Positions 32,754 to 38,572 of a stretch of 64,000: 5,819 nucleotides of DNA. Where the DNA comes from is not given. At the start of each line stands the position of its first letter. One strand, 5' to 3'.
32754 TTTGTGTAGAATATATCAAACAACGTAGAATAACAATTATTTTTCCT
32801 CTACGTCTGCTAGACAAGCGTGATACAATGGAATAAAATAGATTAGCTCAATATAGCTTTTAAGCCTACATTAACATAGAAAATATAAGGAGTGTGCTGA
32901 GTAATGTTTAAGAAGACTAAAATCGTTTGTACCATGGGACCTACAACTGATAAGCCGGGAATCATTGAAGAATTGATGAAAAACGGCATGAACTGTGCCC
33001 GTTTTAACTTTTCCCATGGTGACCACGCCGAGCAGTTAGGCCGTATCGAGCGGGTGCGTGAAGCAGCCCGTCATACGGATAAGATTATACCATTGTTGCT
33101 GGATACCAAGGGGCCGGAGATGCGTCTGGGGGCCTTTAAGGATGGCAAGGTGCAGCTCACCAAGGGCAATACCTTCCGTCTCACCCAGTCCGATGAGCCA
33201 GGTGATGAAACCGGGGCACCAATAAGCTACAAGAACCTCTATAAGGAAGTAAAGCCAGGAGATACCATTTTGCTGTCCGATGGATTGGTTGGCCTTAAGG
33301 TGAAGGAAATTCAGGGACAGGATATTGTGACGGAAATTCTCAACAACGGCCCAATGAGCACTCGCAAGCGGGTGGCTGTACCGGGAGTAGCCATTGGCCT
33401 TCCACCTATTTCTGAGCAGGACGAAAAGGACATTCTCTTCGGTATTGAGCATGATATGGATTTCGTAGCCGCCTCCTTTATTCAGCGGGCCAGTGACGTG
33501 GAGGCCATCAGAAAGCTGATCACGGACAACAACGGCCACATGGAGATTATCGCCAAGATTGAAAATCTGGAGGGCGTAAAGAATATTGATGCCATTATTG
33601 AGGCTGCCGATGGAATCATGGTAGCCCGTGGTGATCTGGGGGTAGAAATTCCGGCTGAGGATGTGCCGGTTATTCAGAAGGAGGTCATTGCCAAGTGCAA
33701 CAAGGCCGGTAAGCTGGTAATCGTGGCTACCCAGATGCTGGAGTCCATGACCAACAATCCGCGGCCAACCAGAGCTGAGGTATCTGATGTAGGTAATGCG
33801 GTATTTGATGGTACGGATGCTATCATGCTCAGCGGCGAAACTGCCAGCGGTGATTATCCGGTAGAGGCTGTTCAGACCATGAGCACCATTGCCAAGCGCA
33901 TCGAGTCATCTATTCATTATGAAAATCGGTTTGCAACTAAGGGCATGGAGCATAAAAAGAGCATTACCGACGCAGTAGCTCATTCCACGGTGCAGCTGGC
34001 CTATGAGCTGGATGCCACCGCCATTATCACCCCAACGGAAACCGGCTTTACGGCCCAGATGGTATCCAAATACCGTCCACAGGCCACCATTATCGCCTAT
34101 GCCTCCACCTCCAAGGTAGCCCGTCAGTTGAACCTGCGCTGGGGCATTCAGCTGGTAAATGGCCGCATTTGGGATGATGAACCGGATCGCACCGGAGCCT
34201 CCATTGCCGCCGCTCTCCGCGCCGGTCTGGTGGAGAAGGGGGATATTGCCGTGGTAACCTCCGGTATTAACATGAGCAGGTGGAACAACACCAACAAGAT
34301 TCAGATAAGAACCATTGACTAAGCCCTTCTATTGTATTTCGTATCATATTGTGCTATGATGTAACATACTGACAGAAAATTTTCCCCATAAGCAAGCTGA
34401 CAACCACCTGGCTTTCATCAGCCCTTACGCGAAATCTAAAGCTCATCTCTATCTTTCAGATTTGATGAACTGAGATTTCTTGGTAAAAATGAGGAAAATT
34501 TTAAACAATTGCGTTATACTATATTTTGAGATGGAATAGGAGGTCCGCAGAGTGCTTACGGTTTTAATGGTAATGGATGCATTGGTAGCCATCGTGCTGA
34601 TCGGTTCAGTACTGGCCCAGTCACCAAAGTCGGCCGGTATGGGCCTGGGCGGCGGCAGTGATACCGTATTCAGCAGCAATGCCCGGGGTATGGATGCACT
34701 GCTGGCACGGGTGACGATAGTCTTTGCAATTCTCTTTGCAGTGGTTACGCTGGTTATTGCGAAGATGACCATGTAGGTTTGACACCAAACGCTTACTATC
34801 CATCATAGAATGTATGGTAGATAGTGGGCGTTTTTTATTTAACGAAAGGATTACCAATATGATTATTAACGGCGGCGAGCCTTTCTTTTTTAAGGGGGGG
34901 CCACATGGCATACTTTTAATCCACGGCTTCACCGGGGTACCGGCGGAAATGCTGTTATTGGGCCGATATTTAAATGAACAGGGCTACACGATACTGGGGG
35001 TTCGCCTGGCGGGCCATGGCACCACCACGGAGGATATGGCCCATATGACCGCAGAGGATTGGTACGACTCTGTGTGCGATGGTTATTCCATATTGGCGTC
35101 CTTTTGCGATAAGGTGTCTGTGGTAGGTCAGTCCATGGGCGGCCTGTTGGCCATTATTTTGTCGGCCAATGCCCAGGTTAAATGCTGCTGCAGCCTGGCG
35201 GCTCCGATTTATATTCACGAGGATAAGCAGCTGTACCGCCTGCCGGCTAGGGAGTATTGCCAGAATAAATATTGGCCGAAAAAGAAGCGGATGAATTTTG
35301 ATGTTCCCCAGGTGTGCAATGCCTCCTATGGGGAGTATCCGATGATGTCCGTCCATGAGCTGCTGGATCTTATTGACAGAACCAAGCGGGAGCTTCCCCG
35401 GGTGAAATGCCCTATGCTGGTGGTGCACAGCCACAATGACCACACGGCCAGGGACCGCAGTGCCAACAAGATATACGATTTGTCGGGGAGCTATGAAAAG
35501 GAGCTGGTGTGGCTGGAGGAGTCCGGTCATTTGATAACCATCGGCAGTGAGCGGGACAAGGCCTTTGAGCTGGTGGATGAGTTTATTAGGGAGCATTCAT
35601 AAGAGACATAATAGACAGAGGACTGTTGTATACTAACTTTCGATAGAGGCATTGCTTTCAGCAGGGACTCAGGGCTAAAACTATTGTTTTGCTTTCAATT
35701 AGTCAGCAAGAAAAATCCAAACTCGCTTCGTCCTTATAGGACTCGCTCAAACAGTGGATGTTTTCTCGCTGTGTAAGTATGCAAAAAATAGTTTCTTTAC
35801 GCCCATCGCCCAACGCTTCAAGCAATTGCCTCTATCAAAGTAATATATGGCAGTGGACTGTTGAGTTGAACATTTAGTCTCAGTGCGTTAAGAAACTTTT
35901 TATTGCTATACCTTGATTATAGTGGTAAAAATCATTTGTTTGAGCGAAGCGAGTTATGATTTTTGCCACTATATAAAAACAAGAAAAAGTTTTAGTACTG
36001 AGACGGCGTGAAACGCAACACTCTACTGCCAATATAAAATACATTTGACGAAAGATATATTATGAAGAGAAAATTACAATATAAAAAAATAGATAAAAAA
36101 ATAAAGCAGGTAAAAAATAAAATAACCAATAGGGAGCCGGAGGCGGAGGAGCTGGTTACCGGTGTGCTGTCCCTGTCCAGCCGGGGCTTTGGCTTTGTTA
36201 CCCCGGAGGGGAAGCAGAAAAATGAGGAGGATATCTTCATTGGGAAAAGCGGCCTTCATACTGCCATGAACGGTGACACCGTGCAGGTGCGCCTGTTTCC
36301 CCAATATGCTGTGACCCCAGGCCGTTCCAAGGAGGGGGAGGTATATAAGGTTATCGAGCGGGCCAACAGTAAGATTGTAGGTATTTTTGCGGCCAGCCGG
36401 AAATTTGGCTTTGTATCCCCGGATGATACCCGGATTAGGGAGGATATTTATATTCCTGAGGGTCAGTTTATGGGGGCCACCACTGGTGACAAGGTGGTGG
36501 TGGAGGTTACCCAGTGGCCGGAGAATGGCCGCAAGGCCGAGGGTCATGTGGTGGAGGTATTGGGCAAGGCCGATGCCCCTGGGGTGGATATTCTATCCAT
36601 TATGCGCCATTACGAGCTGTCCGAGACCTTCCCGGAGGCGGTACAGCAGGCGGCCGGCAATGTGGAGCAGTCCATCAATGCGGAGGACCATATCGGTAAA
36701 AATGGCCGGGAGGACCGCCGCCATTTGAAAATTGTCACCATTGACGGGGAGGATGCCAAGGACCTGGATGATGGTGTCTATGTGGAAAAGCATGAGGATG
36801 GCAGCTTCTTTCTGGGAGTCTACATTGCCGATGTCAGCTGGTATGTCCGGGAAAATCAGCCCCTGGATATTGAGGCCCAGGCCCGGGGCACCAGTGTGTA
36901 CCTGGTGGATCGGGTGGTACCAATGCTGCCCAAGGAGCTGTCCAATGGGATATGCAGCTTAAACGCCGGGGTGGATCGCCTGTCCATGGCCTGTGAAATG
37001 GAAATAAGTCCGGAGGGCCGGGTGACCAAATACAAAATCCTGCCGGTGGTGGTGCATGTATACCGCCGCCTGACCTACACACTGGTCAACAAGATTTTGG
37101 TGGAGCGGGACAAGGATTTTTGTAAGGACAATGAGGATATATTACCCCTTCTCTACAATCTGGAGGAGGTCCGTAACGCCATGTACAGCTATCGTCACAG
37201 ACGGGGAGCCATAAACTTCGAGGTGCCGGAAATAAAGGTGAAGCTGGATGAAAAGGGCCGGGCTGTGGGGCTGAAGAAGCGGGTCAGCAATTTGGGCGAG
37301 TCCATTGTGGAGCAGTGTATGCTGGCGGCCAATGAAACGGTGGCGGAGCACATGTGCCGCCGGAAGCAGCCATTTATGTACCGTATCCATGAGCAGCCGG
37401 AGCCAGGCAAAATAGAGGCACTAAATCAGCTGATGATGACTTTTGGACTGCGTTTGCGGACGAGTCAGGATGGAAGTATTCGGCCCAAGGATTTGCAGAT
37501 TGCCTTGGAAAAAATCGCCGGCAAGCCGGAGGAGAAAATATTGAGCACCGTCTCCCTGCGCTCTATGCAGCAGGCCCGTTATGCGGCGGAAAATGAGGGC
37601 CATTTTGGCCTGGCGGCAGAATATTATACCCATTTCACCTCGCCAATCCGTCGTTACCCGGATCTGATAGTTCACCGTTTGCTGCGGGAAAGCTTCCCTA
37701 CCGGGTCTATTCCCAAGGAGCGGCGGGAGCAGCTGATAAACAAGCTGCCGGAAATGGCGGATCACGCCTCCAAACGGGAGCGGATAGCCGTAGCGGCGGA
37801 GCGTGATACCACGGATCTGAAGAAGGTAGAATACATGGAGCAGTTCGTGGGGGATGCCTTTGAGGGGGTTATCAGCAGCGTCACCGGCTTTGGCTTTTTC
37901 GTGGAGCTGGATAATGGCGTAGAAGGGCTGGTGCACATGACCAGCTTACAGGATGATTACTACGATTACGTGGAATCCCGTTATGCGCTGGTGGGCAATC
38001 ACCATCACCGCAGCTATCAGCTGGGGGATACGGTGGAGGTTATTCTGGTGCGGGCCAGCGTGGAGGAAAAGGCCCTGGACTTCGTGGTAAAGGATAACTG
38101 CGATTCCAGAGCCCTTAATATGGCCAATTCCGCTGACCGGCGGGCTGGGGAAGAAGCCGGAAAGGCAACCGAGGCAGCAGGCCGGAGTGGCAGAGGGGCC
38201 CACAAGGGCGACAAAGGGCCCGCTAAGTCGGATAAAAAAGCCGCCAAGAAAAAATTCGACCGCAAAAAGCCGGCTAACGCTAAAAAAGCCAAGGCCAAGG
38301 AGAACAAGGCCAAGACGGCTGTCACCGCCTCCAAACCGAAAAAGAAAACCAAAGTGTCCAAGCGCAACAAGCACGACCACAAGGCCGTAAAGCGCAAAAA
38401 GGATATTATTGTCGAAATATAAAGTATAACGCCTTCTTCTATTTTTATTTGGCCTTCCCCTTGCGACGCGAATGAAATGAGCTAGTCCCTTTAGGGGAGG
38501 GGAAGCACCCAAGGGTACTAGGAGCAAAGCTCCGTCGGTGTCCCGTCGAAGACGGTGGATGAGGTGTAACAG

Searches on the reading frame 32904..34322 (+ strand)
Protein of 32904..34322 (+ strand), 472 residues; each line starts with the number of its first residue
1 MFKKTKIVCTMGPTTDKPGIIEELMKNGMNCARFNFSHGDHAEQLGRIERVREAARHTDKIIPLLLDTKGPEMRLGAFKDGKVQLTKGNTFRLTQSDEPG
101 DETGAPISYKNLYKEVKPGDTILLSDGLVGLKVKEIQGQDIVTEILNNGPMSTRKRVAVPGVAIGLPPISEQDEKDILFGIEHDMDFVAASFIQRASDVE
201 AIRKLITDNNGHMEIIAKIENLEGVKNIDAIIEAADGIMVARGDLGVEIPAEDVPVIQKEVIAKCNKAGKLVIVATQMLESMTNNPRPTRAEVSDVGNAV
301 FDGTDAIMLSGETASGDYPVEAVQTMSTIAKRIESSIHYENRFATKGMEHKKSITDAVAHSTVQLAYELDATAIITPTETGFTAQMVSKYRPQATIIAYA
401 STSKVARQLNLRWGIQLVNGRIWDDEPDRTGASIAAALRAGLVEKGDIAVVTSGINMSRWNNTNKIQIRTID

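Call 4: search_protein_families(library=pfam, proteins=[window:32904-34322:+])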
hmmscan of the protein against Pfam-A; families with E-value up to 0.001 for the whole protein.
window:32904-34322:+ (472 aa): 3 families
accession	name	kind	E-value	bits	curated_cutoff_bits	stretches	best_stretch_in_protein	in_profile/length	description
PF00224.27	PK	-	4.7e-132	440.5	30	1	3-323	2-328/328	Pyruvate kinase, barrel domain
PF02887.21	PK_C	-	8.6e-28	97.2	28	1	356-468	1-113/114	Pyruvate kinase, alpha/beta domain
PF03328.21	HpcH_HpaI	-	0.0006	19.6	25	0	188-306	88-218/221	HpcH/HpaI aldolase/citrate lyase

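Call 6: search_protein_families(library=ncbifam, proteins=[window:32904-34322:+], max_evalue=0.00001)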
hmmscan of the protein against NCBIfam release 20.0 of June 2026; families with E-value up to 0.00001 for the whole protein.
window:32904-34322:+ (472 aa): 7 families
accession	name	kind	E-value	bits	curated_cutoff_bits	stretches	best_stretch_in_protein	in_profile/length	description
NF004978.0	PRK06354.1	subfamily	9.4e-179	595.6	462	1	2-471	7-478/590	pyruvate kinase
TIGR01064.1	pyruv_kin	equivalog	2.3e-172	573.8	306.4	1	3-471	1-476/476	pyruvate kinase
NF004491.0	PRK05826.1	subfamily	2.4e-171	570.4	432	1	2-471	4-475/477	pyruvate kinase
NF004886.0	PRK06247.1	subfamily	6e-152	506.6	623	1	3-471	5-470/476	pyruvate kinase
NF006664.0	PRK09206.1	equivalog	1.5e-151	505.1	686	1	3-467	2-468/470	pyruvate kinase PykF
NF005234.0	PRK06739.1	equivalog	9.5e-93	310.9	564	1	8-346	6-340/352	pyruvate kinase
NF011314.0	PRK14725.1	equivalog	4.8e-53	180.4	642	2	81-341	331-601/614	pyruvate kinase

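Call 8: find_encoding_contigs(protein=window:32904-34322:+, flank=10000, max_places=6)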
Protein window:32904-34322:+ (472 aa): no gene with exactly this product is on record in the collection.

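Call 10: find_related_loci(query=window:32904-34322:+, collection=genome_contigs, flank=10000)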
Query window:32904-34322:+ (472 aa) in genome_contigs; peptide patterns used: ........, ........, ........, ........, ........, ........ (x = any residue, [..] = any of these).
399 stretches matched a pattern; 370 encode a relative of the query (tblastn E <= 1e-3); the best 80 are kept; 80 distinct loci.
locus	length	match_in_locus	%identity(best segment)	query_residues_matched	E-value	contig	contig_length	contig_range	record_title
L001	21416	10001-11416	96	1-472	0e+0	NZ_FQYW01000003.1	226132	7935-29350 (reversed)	Anaerovibrio lipolyticus DSM 3074, whole genome shotgun sequence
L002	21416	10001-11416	96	1-472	0e+0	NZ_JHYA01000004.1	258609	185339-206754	Anaerovibrio lipolyticus LB2005 T355DRAFT_scaffold00004.4_C, whole genome shotgun sequence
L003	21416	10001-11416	95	1-472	0e+0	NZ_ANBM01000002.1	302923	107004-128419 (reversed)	Anaerovibrio sp. JC8 JC8_002, whole genome shotgun sequence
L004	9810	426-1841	96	1-472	0e+0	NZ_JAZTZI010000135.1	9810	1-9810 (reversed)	MAG: Anaerovibrio sp. isolate T1900045324_YK20190013.MAGScoT_cleanbin_000015 SGB_6413_k141_1840166, whole genome shotgun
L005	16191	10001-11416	89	1-472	0e+0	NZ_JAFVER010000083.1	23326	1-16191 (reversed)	MAG: Anaerovibrio sp. isolate RGIG5102 Roe_deer_Rumen.Co__c622232, whole genome shotgun sequence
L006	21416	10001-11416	88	1-472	0e+0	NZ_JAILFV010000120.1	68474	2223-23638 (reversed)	MAG: Anaerovibrio sp. isolate RUI081 k141_2419826_flag=0_multi=19.1430_len=68474, whole genome shotgun sequence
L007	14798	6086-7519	77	1-472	0e+0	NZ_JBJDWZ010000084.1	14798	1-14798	MAG: Anaerovibrio sp. isolate PUUB16_bin.047 NODE_2696_length_14798_cov_41.367700, whole genome shotgun sequence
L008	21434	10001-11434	77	1-472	0e+0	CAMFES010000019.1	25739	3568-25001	MAG: uncultured Veillonellaceae bacterium isolate SRR11489782_bin.42_metaWRAP_v1.3_MAG genome assembly, contig: ERZ11466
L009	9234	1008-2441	77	1-472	0e+0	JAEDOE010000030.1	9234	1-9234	MAG: Anaerovibrio sp. isolate MAG310 NODE_9339_length_9234_cov_8.679486, whole genome shotgun sequence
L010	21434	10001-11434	77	1-472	0e+0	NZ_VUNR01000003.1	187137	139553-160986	Anaerovibrio slackiae strain WCA-693-APC-5D-A seq3, whole genome shotgun sequence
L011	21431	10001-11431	75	1-472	0e+0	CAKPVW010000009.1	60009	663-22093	MAG: uncultured Anaerovibrio sp. isolate REFINED_METABAT215_TOP10_CONTIGS_1500_ASSEMBLY_K77_MERGED__Hadza_MoBio_hadza-I-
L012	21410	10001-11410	75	1-465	0e+0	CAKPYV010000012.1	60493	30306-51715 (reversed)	MAG: uncultured Anaerovibrio sp. isolate REFINED_METABAT215_TOP10_CONTIGS_1500_ASSEMBLY_K77_MERGED__Hadza_MoBio_hadza-I-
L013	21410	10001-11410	75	1-465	0e+0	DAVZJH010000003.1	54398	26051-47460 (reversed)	MAG TPA_asm: Anaerovibrio sp. isolate gSpreadC_ID_87 NODE_51_length_54398_cov_8.097216, whole genome shotgun sequence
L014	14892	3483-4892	71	1-471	0e+0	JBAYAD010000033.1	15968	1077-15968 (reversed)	MAG: Selenomonadaceae bacterium isolate SO_2016_CLC_T1_61 scaffold02948_PH3_Jul14_2016, whole genome shotgun sequence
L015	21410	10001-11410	72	1-471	0e+0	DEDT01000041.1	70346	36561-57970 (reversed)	MAG TPA_asm: Selenomonadaceae bacterium UBA2897 UBA2897_contig_1062, whole genome shotgun sequence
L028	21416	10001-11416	96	1-472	0e+0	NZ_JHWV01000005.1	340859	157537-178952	Anaerovibrio sp. RM50 T525DRAFT_scaffold00003.3_C, whole genome shotgun sequence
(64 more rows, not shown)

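Call 24: search_protein_families(library=pfam, proteins=[L001:3190-4308:+, L001:5258-6430:+, L001:6432-7100:+, L001:7515-8069:+, L001:8073-8798:+, L001:8907-9407:+, L028:6141-7310:+, L028:7334-7705:+, L028:7763-8848:+, L006:7427-8893:+], max_evalue=0.001)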
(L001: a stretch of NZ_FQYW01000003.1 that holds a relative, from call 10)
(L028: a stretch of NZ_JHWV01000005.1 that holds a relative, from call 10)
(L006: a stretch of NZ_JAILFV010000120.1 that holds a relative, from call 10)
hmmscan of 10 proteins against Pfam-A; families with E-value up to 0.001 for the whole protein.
L001:3190-4308:+ (372 aa): 1 family
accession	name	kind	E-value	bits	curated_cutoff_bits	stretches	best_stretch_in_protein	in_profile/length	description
PF13692.12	Glyco_trans_1_4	-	1.1e-06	29.3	27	1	196-341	3-140/142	Glycosyl transferases group 1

L001:5258-6430:+ (390 aa): 4 families
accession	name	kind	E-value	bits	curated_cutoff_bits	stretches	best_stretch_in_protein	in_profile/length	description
PF00534.26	Glycos_transf_1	-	1.8e-31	109.4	26.4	1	199-365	5-170/172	Glycosyl transferases group 1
PF13692.12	Glyco_trans_1_4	-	2.6e-30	106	27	1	210-353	2-142/142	Glycosyl transferases group 1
PF13439.12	Glyco_transf_4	-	4.7e-12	46.7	28.5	1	106-195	64-166/170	Glycosyltransferase Family 4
PF20706.3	GT4-conflict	-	7.5e-08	32.2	26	1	182-320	167-314/385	Family 4 Glycosyltransferase in conflict systems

L001:6432-7100:+ (222 aa): 0 families

L001:7515-8069:+ (184 aa): 0 families

L001:8073-8798:+ (241 aa): 0 families

L001:8907-9407:+ (166 aa): 0 families

L028:6141-7310:+ (389 aa): 1 family
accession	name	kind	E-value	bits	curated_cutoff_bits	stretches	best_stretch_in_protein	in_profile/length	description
PF07388.17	A-2_8-polyST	-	0.00077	19.5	23.3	0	141-333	117-299/316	Alpha-2,8-polysialyltransferase (POLYST)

L028:7334-7705:+ (123 aa): 0 families

L028:7763-8848:+ (361 aa): 0 families

L006:7427-8893:+ (488 aa): 0 families

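Call 25: search_protein_families(library=pfam, proteins=[L002:4207-4887:+, L002:6236-7417:+, L002:7448-8797:+, L003:38-1831:+, L003:2511-3428:+, L003:3484-4377:+, L003:5580-6863:+, L003:6860-7429:+, L003:7595-8848:+, L003:9218-9793:+], max_evalue=0.001)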
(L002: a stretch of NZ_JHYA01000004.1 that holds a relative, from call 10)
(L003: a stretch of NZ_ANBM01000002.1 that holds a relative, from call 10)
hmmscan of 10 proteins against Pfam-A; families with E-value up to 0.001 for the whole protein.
L002:4207-4887:+ (226 aa): 1 family
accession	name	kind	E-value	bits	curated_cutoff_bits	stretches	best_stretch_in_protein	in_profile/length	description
PF02348.25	CTP_transf_3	-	1.4e-26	94.1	22.6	1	4-129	1-119/217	Cytidylyltransferase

L002:6236-7417:+ (393 aa): 5 families
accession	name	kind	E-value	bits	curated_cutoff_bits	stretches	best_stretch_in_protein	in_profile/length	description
PF00534.26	Glycos_transf_1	-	3.2e-30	105.4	26.4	1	199-365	5-170/172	Glycosyl transferases group 1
PF13692.12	Glyco_trans_1_4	-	4.4e-29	102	27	1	210-353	2-142/142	Glycosyl transferases group 1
PF13439.12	Glyco_transf_4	-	6.9e-10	39.6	28.5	1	105-195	63-166/170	Glycosyltransferase Family 4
PF20706.3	GT4-conflict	-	5.2e-07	29.4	26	1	187-319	170-313/385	Family 4 Glycosyltransferase in conflict systems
PF13579.12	Glyco_trans_4_4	-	0.00046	21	29.7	0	16-152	1-107/158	Glycosyl transferase 4-like domain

L002:7448-8797:+ (449 aa): 0 families

L003:38-1831:+ (597 aa): 3 families
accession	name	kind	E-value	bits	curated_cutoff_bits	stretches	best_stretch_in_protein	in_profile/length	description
PF00535.33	Glycos_transf_2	-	1.1e-15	58.4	23.3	1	12-128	2-113/168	Glycosyl transferase family 2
PF05050.19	Methyltransf_21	-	3.7e-10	40.6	22.7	1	502-568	98-173/173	Methyltransferase FkbM domain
PF13641.12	Glyco_tranf_2_3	-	7.9e-06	26.5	27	1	10-127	3-119/230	Glycosyltransferase like family 2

L003:2511-3428:+ (305 aa): 3 families
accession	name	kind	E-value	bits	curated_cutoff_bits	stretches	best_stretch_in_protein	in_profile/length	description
PF00535.33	Glycos_transf_2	-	3.1e-41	141.5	23.3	1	3-129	1-129/168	Glycosyl transferase family 2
PF13641.12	Glyco_tranf_2_3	-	2.3e-15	57.7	27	1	2-114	3-120/230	Glycosyltransferase like family 2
PF10111.15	Glyco_tranf_2_2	-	7.5e-13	49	27.3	1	3-102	1-104/276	Glycosyltransferase like family 2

L003:3484-4377:+ (297 aa): 1 family
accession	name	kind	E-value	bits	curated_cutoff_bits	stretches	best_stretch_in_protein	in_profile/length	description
PF01531.22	Glyco_transf_11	-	1.9e-30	106.6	23.9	1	118-295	121-295/298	Glycosyl transferase family 11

L003:5580-6863:+ (427 aa): 4 families
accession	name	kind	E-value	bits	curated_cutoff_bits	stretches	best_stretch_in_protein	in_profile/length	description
PF13304.12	AAA_21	-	8e-18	66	27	1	291-365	232-304/304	AAA domain, putative AbiEii toxin, Type IV TA system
PF13175.12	AAA_15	-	1.5e-17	64.7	32.1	1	2-363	5-373/374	AAA ATPase domain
PF13476.12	AAA_23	-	1.5e-08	36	27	1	2-178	1-170/201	AAA domain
PF02463.25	SMC_N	-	2.5e-06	27.5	40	1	3-371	5-209/220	RecF/RecN/SMC N terminal domain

L003:6860-7429:+ (189 aa): 0 families

L003:7595-8848:+ (417 aa): 0 families

L003:9218-9793:+ (191 aa): 0 families

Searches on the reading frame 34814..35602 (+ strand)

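Call 39: search_protein_families(library=pfam, proteins=[window:34814-35602:+], max_evalue=0.0001)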
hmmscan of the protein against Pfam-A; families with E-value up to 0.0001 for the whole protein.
window:34814-35602:+ (262 aa): 4 families
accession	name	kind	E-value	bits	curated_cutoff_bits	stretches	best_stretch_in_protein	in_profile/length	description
PF12146.15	Hydrolase_4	-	1e-16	61.5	27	1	33-242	7-235/239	Serine aminopeptidase, S33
PF12697.13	Abhydrolase_6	-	3.7e-11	44.5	26.3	1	33-243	1-208/217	Alpha/beta hydrolase family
PF00561.26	Abhydrolase_1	-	1.6e-07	31.7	25.8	1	33-134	3-108/245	alpha/beta hydrolase fold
PF08840.17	BAAT_C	-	8.3e-06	26.4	20.9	1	99-242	22-161/210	BAAT / Acyl-CoA thioester hydrolase C terminal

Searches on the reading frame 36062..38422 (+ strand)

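Call 39: search_protein_families(library=pfam, proteins=[window:36062-38422:+], max_evalue=0.0001)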
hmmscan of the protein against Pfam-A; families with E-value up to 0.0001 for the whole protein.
window:36062-38422:+ (786 aa): 6 families
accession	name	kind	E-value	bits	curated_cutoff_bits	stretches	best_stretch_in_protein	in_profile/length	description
PF00773.25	RNB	-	6.7e-102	341.5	29.3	1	216-542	1-321/326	RNB domain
PF17876.7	CSD2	-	9e-37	125.4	26.2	2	117-191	1-74/74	Cold shock domain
PF08206.17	OB_RNB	-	3e-27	94.5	24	2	34-80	1-44/58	Ribonuclease B OB domain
PF00575.29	S1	-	8.5e-13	48.9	22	1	594-674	2-71/74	S1 RNA binding domain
PF17849.7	OB_Dis3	-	1.9e-05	25.1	22.8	1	129-183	14-75/77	Dis3-like cold-shock domain 2 (CSD2)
PF25049.1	OB_HELZ2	-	9.3e-05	22.6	29.3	0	139-170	56-88/90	3'-5' exoribonuclease HELZ2, OB-fold domain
